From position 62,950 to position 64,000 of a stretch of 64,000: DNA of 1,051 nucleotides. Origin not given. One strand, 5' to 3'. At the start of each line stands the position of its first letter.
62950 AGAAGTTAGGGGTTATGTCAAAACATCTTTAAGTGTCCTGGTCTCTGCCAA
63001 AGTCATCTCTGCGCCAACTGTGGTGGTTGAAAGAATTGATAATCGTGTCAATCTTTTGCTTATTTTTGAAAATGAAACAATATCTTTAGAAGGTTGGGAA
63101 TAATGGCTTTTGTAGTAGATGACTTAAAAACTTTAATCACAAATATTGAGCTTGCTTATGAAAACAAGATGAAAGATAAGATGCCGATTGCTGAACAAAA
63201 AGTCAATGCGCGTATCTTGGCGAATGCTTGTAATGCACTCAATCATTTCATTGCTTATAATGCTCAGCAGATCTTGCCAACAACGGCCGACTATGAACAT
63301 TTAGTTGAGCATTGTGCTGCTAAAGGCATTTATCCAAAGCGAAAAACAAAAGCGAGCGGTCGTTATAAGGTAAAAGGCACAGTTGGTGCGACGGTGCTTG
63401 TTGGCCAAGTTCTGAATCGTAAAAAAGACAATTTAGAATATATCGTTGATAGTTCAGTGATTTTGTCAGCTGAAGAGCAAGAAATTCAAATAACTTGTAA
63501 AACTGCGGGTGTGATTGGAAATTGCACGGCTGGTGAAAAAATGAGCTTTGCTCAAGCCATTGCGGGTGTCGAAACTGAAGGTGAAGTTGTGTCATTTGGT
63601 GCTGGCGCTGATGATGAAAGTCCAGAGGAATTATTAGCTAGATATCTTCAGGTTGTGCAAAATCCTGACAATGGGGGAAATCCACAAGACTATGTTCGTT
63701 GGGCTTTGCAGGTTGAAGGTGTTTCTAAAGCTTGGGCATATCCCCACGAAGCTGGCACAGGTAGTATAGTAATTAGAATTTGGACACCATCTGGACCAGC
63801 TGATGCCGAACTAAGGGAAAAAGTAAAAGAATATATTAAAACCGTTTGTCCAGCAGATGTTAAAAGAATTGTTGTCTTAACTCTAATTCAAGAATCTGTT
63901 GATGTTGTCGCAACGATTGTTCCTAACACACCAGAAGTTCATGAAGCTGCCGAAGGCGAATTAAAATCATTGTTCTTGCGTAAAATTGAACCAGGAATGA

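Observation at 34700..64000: Near-complete Mu-like transposable prophage whose right end lies outside the window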

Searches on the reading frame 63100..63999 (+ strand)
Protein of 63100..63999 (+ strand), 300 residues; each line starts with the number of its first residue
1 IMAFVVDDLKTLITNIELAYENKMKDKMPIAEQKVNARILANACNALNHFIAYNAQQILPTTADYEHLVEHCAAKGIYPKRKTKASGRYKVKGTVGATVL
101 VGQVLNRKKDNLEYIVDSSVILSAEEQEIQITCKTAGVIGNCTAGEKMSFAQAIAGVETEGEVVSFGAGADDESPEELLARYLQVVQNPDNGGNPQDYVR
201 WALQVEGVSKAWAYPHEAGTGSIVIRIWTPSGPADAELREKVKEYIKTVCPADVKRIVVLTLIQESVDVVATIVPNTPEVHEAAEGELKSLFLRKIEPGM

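Call 7: search_protein_families(library=pfam, proteins=[window:63100-63999:+], max_evalue=0.01)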
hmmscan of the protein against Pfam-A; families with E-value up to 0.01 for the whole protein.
window:63100-63999:+ (300 aa): 1 family
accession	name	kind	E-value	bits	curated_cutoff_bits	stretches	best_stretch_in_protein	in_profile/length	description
PF04865.19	Baseplate_J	-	1.9e-47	162.2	21.1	1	66-295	3-240/255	Baseplate J-like protein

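Call 10: find_related_loci(query=window:63100-63999:+, collection=genome_contigs, flank=10000)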
Query window:63100-63999:+ (300 aa) in genome_contigs; peptide patterns used: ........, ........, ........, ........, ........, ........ (x = any residue, [..] = any of these).
252 stretches matched a pattern, but none encodes a relative of the query by tblastn (E <= 1e-3).

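Call 22: find_homologous_proteins(query=window:63100-63999:+, max_evalue=1e-10)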
Query window:63100-63999:+ (300 aa): 6 proteins with E <= 1e-10 among 2792 candidates.
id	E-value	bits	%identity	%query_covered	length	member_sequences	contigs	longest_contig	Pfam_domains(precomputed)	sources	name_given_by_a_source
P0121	1.1e-192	657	100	100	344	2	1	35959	PF26078.1,PF26079.1,PF04865.20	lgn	-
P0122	2.2e-107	377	58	100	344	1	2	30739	PF26078.1,PF26079.1,PF04865.20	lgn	-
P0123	2.0e-67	246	42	99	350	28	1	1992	PF26078.1,PF26079.1,PF04865.20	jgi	-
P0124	3.7e-29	120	30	97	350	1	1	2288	PF26078.1,PF26079.1,PF04865.20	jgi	jgi:uncharacterized phage protein gp47/JayE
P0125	7.2e-24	103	30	88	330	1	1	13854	PF26078.1,PF26079.1,PF04865.20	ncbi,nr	ncbi:MAG: baseplate J/gp47 family protein [Rhodospirillales bacterium]|nr:baseplate J/gp47 family pr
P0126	1.0e-18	86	29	80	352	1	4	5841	PF26078.1,PF26079.1,PF04865.20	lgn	-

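Call 23: find_encoding_contigs(protein=P0121, flank=10000, max_places=4)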
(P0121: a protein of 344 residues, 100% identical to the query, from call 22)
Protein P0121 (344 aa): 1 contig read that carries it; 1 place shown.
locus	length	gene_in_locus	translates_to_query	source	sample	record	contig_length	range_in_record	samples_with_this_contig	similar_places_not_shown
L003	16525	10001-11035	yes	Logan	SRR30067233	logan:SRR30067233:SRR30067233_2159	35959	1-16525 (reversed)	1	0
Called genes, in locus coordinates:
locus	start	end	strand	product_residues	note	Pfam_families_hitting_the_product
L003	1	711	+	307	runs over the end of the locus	-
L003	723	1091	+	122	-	PF23843:DUF7210 (weak)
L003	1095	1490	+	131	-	PF07030:Phage_Mu_Gp36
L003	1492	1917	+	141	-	PF05069:Phage_tail_S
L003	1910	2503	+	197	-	PF08873:Phage_Mu_Gp37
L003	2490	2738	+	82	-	PF10948:DUF2635 (weak)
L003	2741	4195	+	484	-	PF04984:Phage_sheath_1, PF17482:Phage_sheath_1C (faint)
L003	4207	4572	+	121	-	PF10618:Tail_tube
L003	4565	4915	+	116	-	PF23746:Gp41_Mu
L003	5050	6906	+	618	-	PF10145:PhageMin_Tail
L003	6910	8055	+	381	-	-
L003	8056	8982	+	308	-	PF21929:GpP_4th (faint)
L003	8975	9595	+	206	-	PF06890:Phage_Mu_Gp45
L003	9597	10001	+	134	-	PF07409:GP46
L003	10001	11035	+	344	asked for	PF04865:Baseplate_J, PF26078:Baseplate_J_M, PF26079:Baseplate_J_C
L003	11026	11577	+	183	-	PF10076:Phage_Mu_Gp48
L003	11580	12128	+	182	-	-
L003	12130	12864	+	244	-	PF12810:ALK_LTK_GRD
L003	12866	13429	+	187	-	PF14301:DUF4376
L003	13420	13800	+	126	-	PF07087:DUF1353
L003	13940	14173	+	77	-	-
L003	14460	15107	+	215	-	PF00145:DNA_methylase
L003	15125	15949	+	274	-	PF02086:MethyltransfD12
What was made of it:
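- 60012..64000 (+): Baseplate: N-like (60012-61157), P (61158-62084), gp45 (62077-62697), gp46 (62699-63103), gp47/Baseplate_J (63103 onward, cut by the window end). Full gp47 is 344 aa in L003 (call 23).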

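Call 31: find_related_loci(query=A2, collection=viral_contigs, flank=10000)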
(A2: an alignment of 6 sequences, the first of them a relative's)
Query A2 (344 aa) in viral_contigs; peptide patterns used: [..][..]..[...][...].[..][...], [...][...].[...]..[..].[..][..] (x = any residue, [..] = any of these).
600 stretches matched a pattern (row limit reached: there are more); 534 encode a relative of the query (tblastn E <= 1e-3); the best 80 are kept; 80 distinct loci.
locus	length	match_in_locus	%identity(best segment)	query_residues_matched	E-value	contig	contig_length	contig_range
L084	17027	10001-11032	44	1-343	6e-92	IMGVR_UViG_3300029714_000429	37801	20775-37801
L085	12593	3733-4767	34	1-344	6e-55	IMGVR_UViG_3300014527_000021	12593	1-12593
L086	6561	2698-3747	33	1-344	3e-54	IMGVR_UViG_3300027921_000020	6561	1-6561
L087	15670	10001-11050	34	1-344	7e-54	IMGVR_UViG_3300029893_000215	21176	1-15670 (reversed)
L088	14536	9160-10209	34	1-343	2e-53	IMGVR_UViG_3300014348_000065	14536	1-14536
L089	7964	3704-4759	33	1-343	2e-52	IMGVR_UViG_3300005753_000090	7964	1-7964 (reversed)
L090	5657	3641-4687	34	1-343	2e-52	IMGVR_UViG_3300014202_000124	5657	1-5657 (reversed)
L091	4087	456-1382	34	37-343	1e-51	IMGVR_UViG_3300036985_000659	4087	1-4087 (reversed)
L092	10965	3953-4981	31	8-344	2e-51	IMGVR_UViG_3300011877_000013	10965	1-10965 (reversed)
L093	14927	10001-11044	34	1-343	9e-51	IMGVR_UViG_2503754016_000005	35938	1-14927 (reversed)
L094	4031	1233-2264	32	1-343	1e-50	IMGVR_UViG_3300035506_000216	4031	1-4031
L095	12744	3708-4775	33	1-344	5e-50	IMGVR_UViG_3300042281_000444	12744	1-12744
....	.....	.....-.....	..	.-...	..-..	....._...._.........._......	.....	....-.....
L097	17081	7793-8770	34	22-344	2e-49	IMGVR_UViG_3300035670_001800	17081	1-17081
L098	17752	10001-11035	34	1-343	4e-49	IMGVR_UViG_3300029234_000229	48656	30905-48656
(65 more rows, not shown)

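Call 44: search_protein_families(library=padloc, proteins=[L003:14460-15107:+, L003:15125-15949:+], max_evalue=0.01)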
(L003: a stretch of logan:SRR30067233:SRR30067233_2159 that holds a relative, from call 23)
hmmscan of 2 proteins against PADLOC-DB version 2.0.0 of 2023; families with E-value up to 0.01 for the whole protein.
L003:14460-15107:+ (215 aa): 17 families
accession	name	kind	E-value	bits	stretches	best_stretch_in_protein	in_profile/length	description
PDLC03272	MTase_II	-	5e-10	37.1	1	4-91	67-150/407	Type II methyltransferase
PDLC03243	MTase_II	-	2.2e-07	28.2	1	10-134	7-127/377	Type II methyltransferase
PDLC03378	MTase_II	-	3.1e-06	24.7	1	12-132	3-117/344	Type II methyltransferase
PDLC00027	DruM2|DruM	-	9.9e-06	23.1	1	11-133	11-122/361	DNA cytosine methylase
PDLC00033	DruM2|DruM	-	4.3e-05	20.9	1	11-132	21-141/368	DNA cytosine methylase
PDLC03269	MTase_II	-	6.7e-05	20.1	1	10-132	2-115/437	Type II methyltransferase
PDLC03361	MTase_II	-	0.00019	18.4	1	4-90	79-179/455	Type II methyltransferase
PDLC03716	oMTase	-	0.00022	18.5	1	7-132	34-149/349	orphan methyltransferase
PDLC03307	MTase_II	-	0.00028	18.2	1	13-132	2-111/382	Type II methyltransferase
PDLC03324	MTase_II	-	0.00033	17.6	1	11-135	5-121/408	Type II methyltransferase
PDLC00028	DruM2|DruM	-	0.00079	16.3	1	39-113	29-110/397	DNA cytosine methylase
PDLC03384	MTase_II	-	0.0009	16.2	1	37-140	25-129/377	Type II methyltransferase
PDLC02655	DrmMII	-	0.00091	16.6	1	13-137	2-123/323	DrmMII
PDLC02653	DrmMII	-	0.0011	15.9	1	10-132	3-123/333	DrmMII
PDLC03326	MTase_II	-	0.0013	16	1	15-90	8-88/412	Type II methyltransferase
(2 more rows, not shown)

L003:15125-15949:+ (274 aa): 17 families
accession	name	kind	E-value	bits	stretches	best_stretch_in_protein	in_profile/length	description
PDLC03253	MTase_II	-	1.7e-58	196.3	1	12-268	4-252/253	Type II methyltransferase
PDLC03247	MTase_II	-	4.7e-35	119.2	1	17-272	8-268/282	Type II methyltransferase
PDLC03294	MTase_II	-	5.1e-32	109.6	1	11-269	4-271/272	Type II methyltransferase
PDLC03735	oMTase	-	4.6e-23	80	1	12-269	8-282/284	orphan methyltransferase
PDLC03244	MTase_II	-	2.9e-22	77.1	1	8-226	24-248/295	Type II methyltransferase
PDLC03717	oMTase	-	4e-21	73.6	1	17-268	8-265/285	orphan methyltransferase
PDLC04018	PD-Lambda-5_B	-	7.6e-21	72.6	1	17-260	10-265/291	-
PDLC03729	oMTase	-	8.5e-18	62.8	1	17-265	10-265/275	orphan methyltransferase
PDLC03358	MTase_II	-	1.4e-17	61.9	1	17-251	10-260/301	Type II methyltransferase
PDLC03261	MTase_II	-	1.8e-13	47.7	1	10-264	23-282/643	Type II methyltransferase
PDLC03266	MTase_II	-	1.8e-12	45.3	1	12-269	15-283/285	Type II methyltransferase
PDLC03281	MTase_II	-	7.8e-08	30.4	1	163-263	184-291/309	Type II methyltransferase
PDLC03383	MTase_II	-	9.2e-08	29.8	1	16-81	23-85/318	Type II methyltransferase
PDLC03349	MTase_II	-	3.5e-06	24.3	1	163-249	248-333/374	Type II methyltransferase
PDLC03264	MTase_II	-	7.7e-06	23.4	1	38-252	38-267/306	Type II methyltransferase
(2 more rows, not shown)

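Call 57: find_related_loci(query=A4, collection=metagenome_contigs, flank=3000)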
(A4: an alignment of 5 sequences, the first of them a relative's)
Query A4 (274 aa) in metagenome_contigs; peptide patterns used: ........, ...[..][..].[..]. (x = any residue, [..] = any of these).
208 stretches matched a pattern; 82 encode a relative of the query (tblastn E <= 1e-3); the best 80 are kept; 80 distinct loci.
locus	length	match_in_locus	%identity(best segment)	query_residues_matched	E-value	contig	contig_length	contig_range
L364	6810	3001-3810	65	5-274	2e-120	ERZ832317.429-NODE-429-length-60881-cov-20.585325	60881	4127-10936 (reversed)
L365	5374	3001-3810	63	5-274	9e-119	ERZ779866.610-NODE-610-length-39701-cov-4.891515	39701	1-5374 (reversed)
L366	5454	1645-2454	64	2-274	1e-118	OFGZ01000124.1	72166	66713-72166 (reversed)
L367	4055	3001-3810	64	5-274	2e-118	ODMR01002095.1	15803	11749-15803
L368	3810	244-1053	64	5-274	1e-119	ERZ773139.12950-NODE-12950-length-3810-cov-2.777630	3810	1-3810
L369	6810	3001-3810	64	5-274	2e-117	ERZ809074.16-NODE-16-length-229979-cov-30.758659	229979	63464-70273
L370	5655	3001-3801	64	5-274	3e-117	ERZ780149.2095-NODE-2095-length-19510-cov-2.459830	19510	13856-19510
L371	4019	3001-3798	64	5-274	5e-116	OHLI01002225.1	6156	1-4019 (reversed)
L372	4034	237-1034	64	5-274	5e-116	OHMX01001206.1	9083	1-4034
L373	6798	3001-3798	64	5-274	1e-115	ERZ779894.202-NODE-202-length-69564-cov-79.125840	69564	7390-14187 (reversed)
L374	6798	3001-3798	64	5-274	6e-116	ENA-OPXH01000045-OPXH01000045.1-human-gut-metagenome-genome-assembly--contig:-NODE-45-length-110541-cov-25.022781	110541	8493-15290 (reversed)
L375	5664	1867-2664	64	5-274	1e-115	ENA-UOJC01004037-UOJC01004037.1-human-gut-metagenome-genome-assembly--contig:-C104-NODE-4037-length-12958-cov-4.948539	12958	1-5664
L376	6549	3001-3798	63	5-274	2e-114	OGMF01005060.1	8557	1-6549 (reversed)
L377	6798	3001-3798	62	5-274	4e-114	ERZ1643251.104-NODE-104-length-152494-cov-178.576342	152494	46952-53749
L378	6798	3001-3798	62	5-274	4e-114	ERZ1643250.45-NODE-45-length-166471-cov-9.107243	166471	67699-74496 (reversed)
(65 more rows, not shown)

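Call 81: find_related_loci(query=A4, collection=viral_contigs, flank=3000)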
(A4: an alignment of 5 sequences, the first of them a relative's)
Query A4 (274 aa) in viral_contigs; peptide patterns used: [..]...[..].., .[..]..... (x = any residue, [..] = any of these).
600 stretches matched a pattern (row limit reached: there are more); 559 encode a relative of the query (tblastn E <= 1e-3); the best 80 are kept; 80 distinct loci.
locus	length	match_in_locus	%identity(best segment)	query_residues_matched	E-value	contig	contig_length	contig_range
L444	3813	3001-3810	64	5-274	1e-117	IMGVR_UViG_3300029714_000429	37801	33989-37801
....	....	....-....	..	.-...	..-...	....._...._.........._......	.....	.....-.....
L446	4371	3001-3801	63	5-274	2e-113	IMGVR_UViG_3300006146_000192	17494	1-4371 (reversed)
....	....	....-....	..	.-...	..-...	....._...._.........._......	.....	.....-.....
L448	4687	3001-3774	65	7-268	5e-104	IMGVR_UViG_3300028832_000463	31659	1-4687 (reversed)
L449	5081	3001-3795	58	3-268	2e-102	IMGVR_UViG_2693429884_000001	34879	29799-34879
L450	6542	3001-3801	57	2-269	9e-102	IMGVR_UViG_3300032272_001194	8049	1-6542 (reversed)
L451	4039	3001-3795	54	2-269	3e-101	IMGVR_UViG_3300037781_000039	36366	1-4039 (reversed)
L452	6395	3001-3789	58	5-268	6e-101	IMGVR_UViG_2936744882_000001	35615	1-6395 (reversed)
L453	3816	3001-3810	57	5-273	1e-100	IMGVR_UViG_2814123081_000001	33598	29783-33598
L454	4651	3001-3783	54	8-268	3e-100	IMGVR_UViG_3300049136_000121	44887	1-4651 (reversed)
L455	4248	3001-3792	57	4-268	7e-100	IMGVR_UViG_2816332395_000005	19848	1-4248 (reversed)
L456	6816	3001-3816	55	3-274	3e-98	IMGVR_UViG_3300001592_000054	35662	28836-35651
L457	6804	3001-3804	54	1-268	2e-98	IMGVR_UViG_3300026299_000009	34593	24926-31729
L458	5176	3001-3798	56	6-274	1e-98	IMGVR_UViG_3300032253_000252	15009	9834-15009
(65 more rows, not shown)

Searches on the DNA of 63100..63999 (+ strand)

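Call 40: search_rna_families(source=L003, start=10900, end=16525, threshold=evalue, max_evalue=1)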
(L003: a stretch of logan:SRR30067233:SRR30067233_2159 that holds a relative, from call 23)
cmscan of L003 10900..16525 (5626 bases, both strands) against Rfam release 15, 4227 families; matches with E-value up to 1: 5.
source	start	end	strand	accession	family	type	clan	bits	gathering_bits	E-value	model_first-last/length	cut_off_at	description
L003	16179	16251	-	RF00005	tRNA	Gene; tRNA;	CL00001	67.3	29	1.5e-13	1-71/71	no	tRNA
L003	16367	16485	-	RF02839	Ref66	Gene; antisense;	-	23.9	92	0.22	1-120/120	no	Enterococcus sRNA 66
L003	15964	15993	-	RF04343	Plastid-psbA-2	Cis-reg;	CL00153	23.3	55.8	0.54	1-60/60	no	Plastid-psbA-2 3UTR RNA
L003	12886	12954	-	RF00273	SNORD59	Gene; snRNA; snoRNA; CD-box;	CL00065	23.2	45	0.29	1-73/73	no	Small nucleolar RNA SNORD59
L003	11975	12126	+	RF00372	sroH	Gene; sRNA;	-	17.3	80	0.65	1-161/161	no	sroH RNA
